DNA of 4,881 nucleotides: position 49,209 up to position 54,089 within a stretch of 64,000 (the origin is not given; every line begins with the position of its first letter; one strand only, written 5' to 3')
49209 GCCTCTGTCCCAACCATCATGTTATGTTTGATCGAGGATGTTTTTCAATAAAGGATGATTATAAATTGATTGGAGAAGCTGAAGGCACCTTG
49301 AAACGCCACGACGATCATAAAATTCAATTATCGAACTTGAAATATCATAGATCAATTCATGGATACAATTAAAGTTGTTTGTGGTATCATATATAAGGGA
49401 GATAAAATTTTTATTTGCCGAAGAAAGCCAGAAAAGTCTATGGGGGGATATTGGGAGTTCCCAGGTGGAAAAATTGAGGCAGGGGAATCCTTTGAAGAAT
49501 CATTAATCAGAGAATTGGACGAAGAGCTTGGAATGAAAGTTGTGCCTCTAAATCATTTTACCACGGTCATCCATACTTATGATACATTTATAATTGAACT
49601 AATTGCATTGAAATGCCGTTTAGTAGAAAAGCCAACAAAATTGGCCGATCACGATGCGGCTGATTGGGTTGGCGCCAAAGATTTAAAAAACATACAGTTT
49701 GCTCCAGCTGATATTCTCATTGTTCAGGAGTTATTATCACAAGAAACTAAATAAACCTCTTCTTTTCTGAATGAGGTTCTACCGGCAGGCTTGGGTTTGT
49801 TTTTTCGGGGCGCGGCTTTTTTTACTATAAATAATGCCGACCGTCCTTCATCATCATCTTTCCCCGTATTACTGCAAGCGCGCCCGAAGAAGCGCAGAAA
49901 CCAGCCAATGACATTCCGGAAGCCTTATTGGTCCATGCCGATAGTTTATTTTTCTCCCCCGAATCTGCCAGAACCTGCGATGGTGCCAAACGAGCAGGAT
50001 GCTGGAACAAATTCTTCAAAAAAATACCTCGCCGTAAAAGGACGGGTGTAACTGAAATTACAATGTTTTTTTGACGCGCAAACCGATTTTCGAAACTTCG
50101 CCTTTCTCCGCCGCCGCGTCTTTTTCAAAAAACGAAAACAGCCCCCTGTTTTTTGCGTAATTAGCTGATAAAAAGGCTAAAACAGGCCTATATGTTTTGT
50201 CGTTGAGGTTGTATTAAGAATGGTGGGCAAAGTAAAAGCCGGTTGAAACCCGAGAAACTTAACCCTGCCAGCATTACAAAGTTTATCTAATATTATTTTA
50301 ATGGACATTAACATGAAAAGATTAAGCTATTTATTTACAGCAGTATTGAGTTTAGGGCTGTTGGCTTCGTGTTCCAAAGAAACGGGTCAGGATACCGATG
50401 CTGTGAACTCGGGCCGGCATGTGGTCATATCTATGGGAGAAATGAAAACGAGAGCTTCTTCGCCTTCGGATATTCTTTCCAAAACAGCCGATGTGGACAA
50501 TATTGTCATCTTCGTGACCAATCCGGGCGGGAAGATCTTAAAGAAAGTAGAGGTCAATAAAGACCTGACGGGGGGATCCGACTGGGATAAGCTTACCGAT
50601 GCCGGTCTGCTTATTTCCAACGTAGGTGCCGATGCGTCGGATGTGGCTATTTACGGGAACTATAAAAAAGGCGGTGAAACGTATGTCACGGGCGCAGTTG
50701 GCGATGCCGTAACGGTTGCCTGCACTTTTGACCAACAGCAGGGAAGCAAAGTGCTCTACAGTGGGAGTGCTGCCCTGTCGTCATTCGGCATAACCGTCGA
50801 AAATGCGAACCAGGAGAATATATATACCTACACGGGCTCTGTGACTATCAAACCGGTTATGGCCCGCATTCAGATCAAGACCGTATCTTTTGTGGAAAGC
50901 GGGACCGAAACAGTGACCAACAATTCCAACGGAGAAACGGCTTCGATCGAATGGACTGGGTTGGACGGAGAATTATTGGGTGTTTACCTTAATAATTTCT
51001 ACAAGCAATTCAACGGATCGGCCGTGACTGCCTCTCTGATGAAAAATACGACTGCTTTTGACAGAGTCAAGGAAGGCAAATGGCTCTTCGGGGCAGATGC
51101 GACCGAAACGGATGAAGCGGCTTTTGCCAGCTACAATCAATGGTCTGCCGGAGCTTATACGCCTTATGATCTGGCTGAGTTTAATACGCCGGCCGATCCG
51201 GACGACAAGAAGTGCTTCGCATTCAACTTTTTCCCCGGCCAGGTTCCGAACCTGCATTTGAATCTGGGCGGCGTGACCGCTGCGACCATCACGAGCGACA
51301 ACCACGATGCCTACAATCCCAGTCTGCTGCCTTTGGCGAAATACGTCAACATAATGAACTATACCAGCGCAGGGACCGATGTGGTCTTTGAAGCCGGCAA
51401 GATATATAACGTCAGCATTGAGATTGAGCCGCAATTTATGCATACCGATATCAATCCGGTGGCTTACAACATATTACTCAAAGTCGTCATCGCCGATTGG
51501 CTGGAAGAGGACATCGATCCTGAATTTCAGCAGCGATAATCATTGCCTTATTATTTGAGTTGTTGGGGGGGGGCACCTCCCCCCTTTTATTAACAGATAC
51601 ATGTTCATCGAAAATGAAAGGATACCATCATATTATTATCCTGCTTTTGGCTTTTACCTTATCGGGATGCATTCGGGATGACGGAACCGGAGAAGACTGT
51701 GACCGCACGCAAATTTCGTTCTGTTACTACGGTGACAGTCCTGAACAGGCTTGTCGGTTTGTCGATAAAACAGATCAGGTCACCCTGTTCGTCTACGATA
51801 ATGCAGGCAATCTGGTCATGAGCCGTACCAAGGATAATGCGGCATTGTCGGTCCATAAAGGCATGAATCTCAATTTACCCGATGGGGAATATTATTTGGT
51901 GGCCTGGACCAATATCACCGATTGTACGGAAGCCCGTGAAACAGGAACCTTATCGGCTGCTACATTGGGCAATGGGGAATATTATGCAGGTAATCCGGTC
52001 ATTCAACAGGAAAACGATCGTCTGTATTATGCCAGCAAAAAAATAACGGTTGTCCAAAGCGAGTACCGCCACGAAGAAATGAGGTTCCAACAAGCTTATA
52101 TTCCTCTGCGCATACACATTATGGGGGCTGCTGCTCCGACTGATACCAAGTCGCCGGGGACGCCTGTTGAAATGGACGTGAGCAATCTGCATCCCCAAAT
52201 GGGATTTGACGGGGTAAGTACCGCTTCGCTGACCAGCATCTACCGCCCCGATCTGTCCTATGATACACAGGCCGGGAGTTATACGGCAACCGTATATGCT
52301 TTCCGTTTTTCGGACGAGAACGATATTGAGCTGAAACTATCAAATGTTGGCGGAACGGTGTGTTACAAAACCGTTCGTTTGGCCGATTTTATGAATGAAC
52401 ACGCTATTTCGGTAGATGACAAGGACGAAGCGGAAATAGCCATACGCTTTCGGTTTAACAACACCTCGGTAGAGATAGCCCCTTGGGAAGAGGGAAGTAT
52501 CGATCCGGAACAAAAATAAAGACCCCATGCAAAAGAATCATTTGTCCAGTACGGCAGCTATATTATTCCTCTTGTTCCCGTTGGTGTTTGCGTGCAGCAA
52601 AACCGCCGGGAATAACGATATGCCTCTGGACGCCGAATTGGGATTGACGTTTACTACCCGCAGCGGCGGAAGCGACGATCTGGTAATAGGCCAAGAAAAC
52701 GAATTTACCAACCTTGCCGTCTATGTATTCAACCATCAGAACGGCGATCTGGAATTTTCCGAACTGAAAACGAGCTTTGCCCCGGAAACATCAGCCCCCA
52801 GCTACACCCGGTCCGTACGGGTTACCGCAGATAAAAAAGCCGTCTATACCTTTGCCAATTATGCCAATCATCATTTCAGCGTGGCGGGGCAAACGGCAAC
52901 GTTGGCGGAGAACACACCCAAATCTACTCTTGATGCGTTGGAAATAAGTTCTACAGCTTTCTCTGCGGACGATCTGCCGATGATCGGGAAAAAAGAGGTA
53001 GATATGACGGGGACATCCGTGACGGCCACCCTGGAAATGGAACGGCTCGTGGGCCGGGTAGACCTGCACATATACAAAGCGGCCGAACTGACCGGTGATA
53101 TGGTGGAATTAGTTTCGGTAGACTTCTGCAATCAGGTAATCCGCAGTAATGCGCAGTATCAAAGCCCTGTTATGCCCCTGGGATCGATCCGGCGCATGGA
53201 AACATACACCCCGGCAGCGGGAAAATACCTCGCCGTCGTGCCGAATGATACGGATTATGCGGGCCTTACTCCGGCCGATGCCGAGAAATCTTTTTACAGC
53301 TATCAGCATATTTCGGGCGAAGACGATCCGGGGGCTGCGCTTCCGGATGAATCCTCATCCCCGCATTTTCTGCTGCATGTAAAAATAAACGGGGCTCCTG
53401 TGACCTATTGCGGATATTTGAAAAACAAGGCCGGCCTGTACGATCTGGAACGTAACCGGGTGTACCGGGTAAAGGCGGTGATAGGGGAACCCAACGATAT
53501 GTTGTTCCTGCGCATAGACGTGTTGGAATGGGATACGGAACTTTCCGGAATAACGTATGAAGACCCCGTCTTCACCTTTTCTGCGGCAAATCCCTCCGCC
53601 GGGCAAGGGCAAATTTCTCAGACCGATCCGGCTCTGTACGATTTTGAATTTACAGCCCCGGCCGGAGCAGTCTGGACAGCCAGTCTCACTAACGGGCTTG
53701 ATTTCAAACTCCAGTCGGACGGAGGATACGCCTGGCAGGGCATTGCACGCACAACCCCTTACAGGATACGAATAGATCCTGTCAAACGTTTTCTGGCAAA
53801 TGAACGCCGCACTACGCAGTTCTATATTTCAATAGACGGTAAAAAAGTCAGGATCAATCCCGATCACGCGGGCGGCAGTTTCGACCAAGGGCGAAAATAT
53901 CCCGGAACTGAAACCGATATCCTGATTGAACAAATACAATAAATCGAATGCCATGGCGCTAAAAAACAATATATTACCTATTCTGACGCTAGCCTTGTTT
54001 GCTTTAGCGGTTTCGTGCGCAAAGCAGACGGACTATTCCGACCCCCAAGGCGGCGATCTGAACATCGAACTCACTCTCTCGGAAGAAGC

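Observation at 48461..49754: Overlapping SRA(YDG)-HNH and Nudix genes: candidate two-component methylcytosine-directed restriction module with a nucleotide-pool sanitiser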

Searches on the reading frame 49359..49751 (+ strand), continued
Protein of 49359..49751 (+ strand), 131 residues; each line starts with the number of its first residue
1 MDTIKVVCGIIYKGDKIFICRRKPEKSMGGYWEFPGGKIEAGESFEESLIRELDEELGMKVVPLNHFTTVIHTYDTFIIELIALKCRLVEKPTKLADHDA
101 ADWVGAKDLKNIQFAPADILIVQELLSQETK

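Call 43: search_protein_families(library=ncbifam, proteins=[L088:966-1880:+, L089:66-1724:+, L098:1-753:+, L085:1-492:+, L093:3399-3986:+, L084:3414-3887:+, L090:2580-3992:+, L091:4001-4801:+], max_evalue=0.001)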
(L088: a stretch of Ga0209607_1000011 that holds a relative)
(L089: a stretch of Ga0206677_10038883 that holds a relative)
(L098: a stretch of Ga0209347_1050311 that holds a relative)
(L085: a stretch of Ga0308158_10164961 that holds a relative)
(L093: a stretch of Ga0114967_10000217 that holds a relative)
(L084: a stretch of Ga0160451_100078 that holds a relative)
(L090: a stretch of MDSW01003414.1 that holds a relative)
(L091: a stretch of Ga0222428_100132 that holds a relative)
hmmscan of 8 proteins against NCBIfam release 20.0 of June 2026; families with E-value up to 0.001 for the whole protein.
L088:966-1880:+ (305 aa): 2 families
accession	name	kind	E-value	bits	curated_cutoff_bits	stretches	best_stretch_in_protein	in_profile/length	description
NF045808.1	PT-DNA_restrict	exception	2.3e-06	27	180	1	189-270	161-244/284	phosphorothioated DNA-binding restriction endonuclease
NF045952.1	MAG4270_fam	hypoth_equivalog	7.5e-06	25.2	53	1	234-296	300-363/366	MAG4270 family putative restriction endonuclease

L089:66-1724:+ (553 aa): 0 families

L098:1-753:+ (251 aa): 0 families

L085:1-492:+ (164 aa): 0 families

L093:3399-3986:+ (196 aa): 0 families

L084:3414-3887:+ (158 aa): 0 families

L090:2580-3992:+ (471 aa): 0 families

L091:4001-4801:+ (267 aa): 10 families
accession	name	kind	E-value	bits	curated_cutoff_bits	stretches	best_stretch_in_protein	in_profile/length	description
NF006530.0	PRK08999.1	equivalog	4.3e-24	85.1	245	1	2-132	4-137/315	Nudix family hydrolase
NF007834.0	PRK10546.1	equivalog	2.4e-23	82.4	156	1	1-127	1-127/135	pyrimidine (deoxy)nucleoside triphosphate diphosphatase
TIGR00586.1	mutt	equivalog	2.2e-18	66.5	97.9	1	4-125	5-127/129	8-oxo-dGTP diphosphatase MutT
NF008044.0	PRK10776.1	equivalog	4.9e-16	58.8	148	1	4-126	4-127/130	8-oxo-dGTP diphosphatase MutT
NF012016.0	PRK15472.1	equivalog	6.8e-09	35.6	95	1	5-115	5-128/141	nucleoside triphosphatase NudI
NF041653.1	Nud_hyd_Meth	equivalog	2.7e-06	27.3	300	1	17-110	41-139/170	Nudix hydrolase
TIGR02705.1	nudix_YtkD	equivalog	2.4e-05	23.9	154.4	1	32-57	47-72/156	RNA deprotection pyrophosphohydrolase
NF001934.0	PRK00714.1-1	equivalog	0.00029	20.3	241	1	12-63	17-64/176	RNA pyrophosphohydrolase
NF001938.0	PRK00714.1-5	equivalog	0.0004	19.8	116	1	10-60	20-75/172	RNA pyrophosphohydrolase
NF001937.0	PRK00714.1-4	equivalog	0.0005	19.7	139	1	11-62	16-63/161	RNA pyrophosphohydrolase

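Call 45: search_protein_families(library=pfam, proteins=[L086:1827-2369:+, L097:1551-2138:+], max_evalue=0.001)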
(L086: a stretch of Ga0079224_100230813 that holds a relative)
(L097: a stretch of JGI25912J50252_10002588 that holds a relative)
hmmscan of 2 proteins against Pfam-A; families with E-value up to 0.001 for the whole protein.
L086:1827-2369:+ (181 aa): 0 families

L097:1551-2138:+ (196 aa): 3 families
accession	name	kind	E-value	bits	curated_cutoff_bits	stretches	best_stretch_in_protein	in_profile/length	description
PF00293.34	NUDIX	-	8.3e-19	68.4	21.1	1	69-182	6-129/134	NUDIX domain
PF14815.12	NUDIX_4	-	7e-17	61.7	35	1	70-183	2-110/113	NUDIX domain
PF22327.2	Nudt16-like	-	1.9e-05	25.1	27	1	92-139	33-80/161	U8 snoRNA-decapping enzyme-like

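Call 61: search_dna_similar(query=window:49359-49751:+, collection=phages, mode=protein, max_rows=15, max_evalue=1e-8)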
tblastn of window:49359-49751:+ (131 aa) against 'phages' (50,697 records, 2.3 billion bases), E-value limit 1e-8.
Records with a match: 12; places in all: 12; records where one place covers at least 80% of the query: 11.
Best place of each record, by identity: <60% 12.
By first word of the organism name: Bacteriophage 6; Staphylococcus 2; Acinetobacter 2; Escherichia 1; Salmonella 1.
By host as written in the record: - 8; Staphylococcus aureus 2; Escherichia coli O157:H7 ATCC 43895 1; Homo sapiens 1.
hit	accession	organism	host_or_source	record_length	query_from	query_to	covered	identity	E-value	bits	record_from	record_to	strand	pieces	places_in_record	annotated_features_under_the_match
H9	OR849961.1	Staphylococcus phage SA 1298 Kay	Staphylococcus aureus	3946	4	128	95%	36.8%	6e-21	92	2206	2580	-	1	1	record has no annotation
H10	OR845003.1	Staphylococcus phage SA 1306 Kay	Staphylococcus aureus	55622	4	128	95%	36.8%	6e-21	92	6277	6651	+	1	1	record has no annotation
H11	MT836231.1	Bacteriophage sp.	human fecal samples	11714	6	125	92%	37.4%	1e-13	72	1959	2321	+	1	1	record has no annotation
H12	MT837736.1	Bacteriophage sp.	human fecal samples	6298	1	125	95%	35.2%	2e-16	79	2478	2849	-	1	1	record has no annotation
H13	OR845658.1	Escherichia phage ECO95 1-6-1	Escherichia coli O157:H7 ATCC 43895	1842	1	125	95%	34.6%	6e-12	67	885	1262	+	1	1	record has no annotation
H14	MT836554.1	Bacteriophage sp.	human fecal samples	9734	1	125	95%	34.6%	7e-17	81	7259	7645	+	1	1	record has no annotation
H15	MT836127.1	Bacteriophage sp.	human fecal samples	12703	1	125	95%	34.1%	5e-15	76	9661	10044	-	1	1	record has no annotation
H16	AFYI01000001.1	Salmonella enterica subsp. enterica serovar Infantis str. ...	Homo sapiens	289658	1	125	95%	33.3%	3e-12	67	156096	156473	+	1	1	mutator MutT protein | hypothetical protein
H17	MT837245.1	Bacteriophage sp.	human fecal samples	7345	1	125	95%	31.8%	5e-11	64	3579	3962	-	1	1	record has no annotation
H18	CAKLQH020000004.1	Acinetobacter phage MD-2021a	not known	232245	4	125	93%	30.3%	1e-10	63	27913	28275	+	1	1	mutT_2: mutator MutT protein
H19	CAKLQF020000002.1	Acinetobacter phage MD-2021a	not known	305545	4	125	93%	30.3%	1e-10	63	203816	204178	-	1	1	mutT_1: mutator MutT protein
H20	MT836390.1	Bacteriophage sp.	human fecal samples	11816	32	126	73%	38.1%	4e-11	64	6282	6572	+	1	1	record has no annotation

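Call 62: get_annotated_region(hit=H10, flank=5000)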
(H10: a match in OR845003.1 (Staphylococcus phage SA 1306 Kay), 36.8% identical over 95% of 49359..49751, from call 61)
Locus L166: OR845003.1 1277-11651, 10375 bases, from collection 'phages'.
description: UNVERIFIED_ORG: Staphylococcus phage SA 1306 Kay clone NODE_16_length_55622_cov_25.567522 genomic sequence.
organism: Staphylococcus phage SA 1306 Kay (NCBI taxid 3113843)
taxonomy: Viruses
host: Staphylococcus aureus; source: wastewater; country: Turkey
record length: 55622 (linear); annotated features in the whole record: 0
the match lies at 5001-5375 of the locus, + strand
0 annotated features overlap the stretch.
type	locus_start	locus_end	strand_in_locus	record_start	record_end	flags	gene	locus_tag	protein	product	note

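Call 65: search_protein_families(library=pfam, proteins=[L166:5383-8241:+, L089:66-1724:+], max_evalue=0.01)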
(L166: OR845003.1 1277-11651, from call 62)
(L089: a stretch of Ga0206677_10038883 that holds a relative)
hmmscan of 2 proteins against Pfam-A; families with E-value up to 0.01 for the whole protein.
L166:5383-8241:+ (953 aa): 7 families
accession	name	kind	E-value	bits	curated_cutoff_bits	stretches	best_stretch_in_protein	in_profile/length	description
PF11907.13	DUF3427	-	7.6e-82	275.2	27.7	1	685-952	1-280/280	Domain of unknown function (DUF3427)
PF04851.21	ResIII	-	6e-41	140.5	22.5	1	221-373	2-164/164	Type III restriction enzyme, res subunit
PF00271.37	Helicase_C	-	1.1e-17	64.7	23.5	1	453-545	17-109/110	Helicase conserved C-terminal domain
PF13091.12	PLDc_2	-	4.9e-13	49.5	27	1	67-175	23-132/132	PLD-like domain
PF18766.7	SWI2_SNF2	-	3.4e-10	40.4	26.7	1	233-412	9-195/221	SWI2/SNF2 ATPase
PF00270.35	DEAD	-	1.7e-08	34.8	26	1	227-373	4-162/167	DEAD/DEAH box helicase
PF09848.15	SLFN-g3_helicase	-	0.0039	16.9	24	0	250-350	9-94/354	Schlafen group 3, DNA/RNA helicase domain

L089:66-1724:+ (553 aa): 1 family
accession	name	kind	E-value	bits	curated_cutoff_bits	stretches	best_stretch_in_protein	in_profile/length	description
PF13020.12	NOV_C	-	3.5e-12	46.7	22.1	1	435-521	1-85/91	Protein NO VEIN, C-terminal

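Call 85: search_solved_structures(query=L088:966-1880:+, max_evalue=0.01)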
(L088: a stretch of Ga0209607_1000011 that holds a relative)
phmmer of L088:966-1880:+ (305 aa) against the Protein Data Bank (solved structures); distinct sequences matched with E-value up to 0.01: 1.
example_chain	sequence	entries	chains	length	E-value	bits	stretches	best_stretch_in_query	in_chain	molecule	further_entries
6yex_A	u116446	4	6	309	4.6e-47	164.1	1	2-273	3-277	HNH endonuclease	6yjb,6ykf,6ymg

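Call 87: predict_structure(alignment_id=A3)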
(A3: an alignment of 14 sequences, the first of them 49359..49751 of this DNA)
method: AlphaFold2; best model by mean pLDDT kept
length: 131 residues; sequences in the alignment: 14
mean_pLDDT: 93.8   pTM: 0.87
mean pLDDT of the five models: 93.8, 92.9, 91.5, 86.9, 86.5
residues with pLDDT >= 90: 116; 70-90: 13; 50-70: 2; < 50: 0
segments of 3 or more residues with pLDDT < 50: none
pLDDT, mean of each block of 10 residues (from residue 1): 94 96 90 96 97 96 97 92 97 93 94 95 87 51
secondary structure, 60 per line:
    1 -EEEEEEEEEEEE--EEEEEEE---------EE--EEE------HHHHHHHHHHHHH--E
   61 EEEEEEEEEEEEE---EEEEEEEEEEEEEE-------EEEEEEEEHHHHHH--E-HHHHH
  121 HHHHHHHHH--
elements in order: E2-13 E16-22 E36-38 H45-57 E60-73 E77-90 E98-105 H106-111 H116-129

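Call 90: search_solved_structures(query=L089:66-1724:+, max_evalue=0.01)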
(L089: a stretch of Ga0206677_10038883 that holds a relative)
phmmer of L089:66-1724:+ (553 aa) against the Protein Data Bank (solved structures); distinct sequences matched with E-value up to 0.01: 0.

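Call 91: fold_search(model_id=the predicted structure, library=pdb)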
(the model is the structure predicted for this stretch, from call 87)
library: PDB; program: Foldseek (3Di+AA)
matches with E <= 10: 854; with E <= 0.001: 598
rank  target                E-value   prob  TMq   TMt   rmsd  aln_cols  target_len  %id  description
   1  3gwy_B                2.8e-13  1.00  0.85  0.84   3.3       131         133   35  Crystal structure of putative CTP pyrophosphohydrolase from Bacteroides fragilis (released 2009-04-14)
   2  3ees_A                4.1e-13  1.00  0.86  0.86   1.6       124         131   33  Structure of the RNA pyrophosphohydrolase BdRppH (released 2009-03-24)
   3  3r03_A                1.8e-12  1.00  0.85  0.85   2.1       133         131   32  The crystal structure of NUDIX hydrolase from Rhodospirillum rubrum (released 2011-05-11)
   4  5zrh                  2.3e-12  1.00  0.80  0.82   2.5       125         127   30  M. smegmatis antimutator protein MutT2 in complex with CMP (released 2019-04-24)
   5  5zro_A                2.3e-12  1.00  0.79  0.81   2.7       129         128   30  M. smegmatis antimutator protein MutT2 in complex with 5mdCTP (released 2019-04-24)
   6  3eeu_A                2.5e-12  1.00  0.86  0.85   1.6       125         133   33  Structure of the RNA pyrophosphohydrolase BdRppH in complex with Holmium (released 2009-03-24)
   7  3gwy_A                2.7e-12  1.00  0.81  0.87   2.3       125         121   34  Crystal structure of putative CTP pyrophosphohydrolase from Bacteroides fragilis (released 2009-04-14)
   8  3eeu_B                3.6e-12  1.00  0.86  0.88   1.9       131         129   32  Structure of the RNA pyrophosphohydrolase BdRppH in complex with Holmium (released 2009-03-24)
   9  3ffu_A                3.9e-12  1.00  0.89  0.88   1.6       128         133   32  Structure of the RNA pyrophosphohydrolase BdRppH in complex with GTP and magnesium (released 2009-03-24)
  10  3ees_B                4.1e-12  1.00  0.86  0.88   1.9       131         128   31  Structure of the RNA pyrophosphohydrolase BdRppH (released 2009-03-24)
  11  2rrk_MODEL_1_A        4.1e-12  1.00  0.84  0.79   2.7       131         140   30  Solution structure of the E. coli ORF135 protein (released 2012-01-18)
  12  5zrg                  6.2e-12  1.00  0.82  0.85   2.3       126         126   32  M. smegmatis antimutator protein MutT2 in complex with dCMP (released 2019-04-24)
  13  3ffu_B                7.9e-12  1.00  0.88  0.86   1.6       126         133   32  Structure of the RNA pyrophosphohydrolase BdRppH in complex with GTP and magnesium (released 2009-03-24)
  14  5zrk_A                9.4e-12  1.00  0.80  0.81   2.9       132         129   30  M. smegmatis antimutator protein MutT2 in complex with dCTP (released 2019-04-24)
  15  3hhj_A                1.1e-11  1.00  0.86  0.86   2.3       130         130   33  Crystal structure of mutator mutT from Bartonella henselae (released 2009-05-26)
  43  5x1x_MODEL_1_A        6.0e-09  1.00  0.77  0.78   3.1       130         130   36  Solution NMR Structure of DNA Mismatch Repair Protein MutT (Family Nudix Hydrolase) from Methicillin Resistant (released 2017-02-22)
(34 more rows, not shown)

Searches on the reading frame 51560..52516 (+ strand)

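Call 9: search_protein_families(library=pfam, proteins=[window:51560-52516:+], max_evalue=0.001)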
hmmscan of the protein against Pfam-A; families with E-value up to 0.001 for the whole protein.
window:51560-52516:+ (319 aa): 1 family
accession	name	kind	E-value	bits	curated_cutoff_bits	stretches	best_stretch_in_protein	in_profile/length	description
PF08842.16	Mfa2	-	3.9e-32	112.4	21.2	1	45-311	2-273/277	Fimbrillin-A associated anchor proteins Mfa1 and Mfa2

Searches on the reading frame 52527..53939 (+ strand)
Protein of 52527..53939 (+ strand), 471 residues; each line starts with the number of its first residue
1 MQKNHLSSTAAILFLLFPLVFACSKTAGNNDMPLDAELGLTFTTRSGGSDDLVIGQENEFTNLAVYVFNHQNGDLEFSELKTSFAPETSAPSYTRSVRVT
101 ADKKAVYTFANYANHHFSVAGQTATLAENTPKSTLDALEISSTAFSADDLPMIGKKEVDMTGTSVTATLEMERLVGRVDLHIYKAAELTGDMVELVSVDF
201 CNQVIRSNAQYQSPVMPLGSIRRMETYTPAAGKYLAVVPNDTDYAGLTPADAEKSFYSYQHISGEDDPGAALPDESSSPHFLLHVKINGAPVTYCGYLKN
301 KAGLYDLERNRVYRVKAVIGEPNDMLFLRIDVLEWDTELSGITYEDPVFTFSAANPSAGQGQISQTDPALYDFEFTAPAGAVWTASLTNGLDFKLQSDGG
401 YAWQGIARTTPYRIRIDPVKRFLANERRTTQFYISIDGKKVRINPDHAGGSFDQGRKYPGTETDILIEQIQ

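Call 9: search_protein_families(library=pfam, proteins=[window:52527-53939:+], max_evalue=0.001)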
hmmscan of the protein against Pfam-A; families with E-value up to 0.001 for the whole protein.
window:52527-53939:+ (471 aa): 1 family
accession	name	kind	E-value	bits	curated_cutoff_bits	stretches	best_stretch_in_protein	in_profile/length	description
PF06321.17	P_gingi_FimA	-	1.7e-05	25.5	21.4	1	43-168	12-123/153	Major fimbrial subunit protein (FimA)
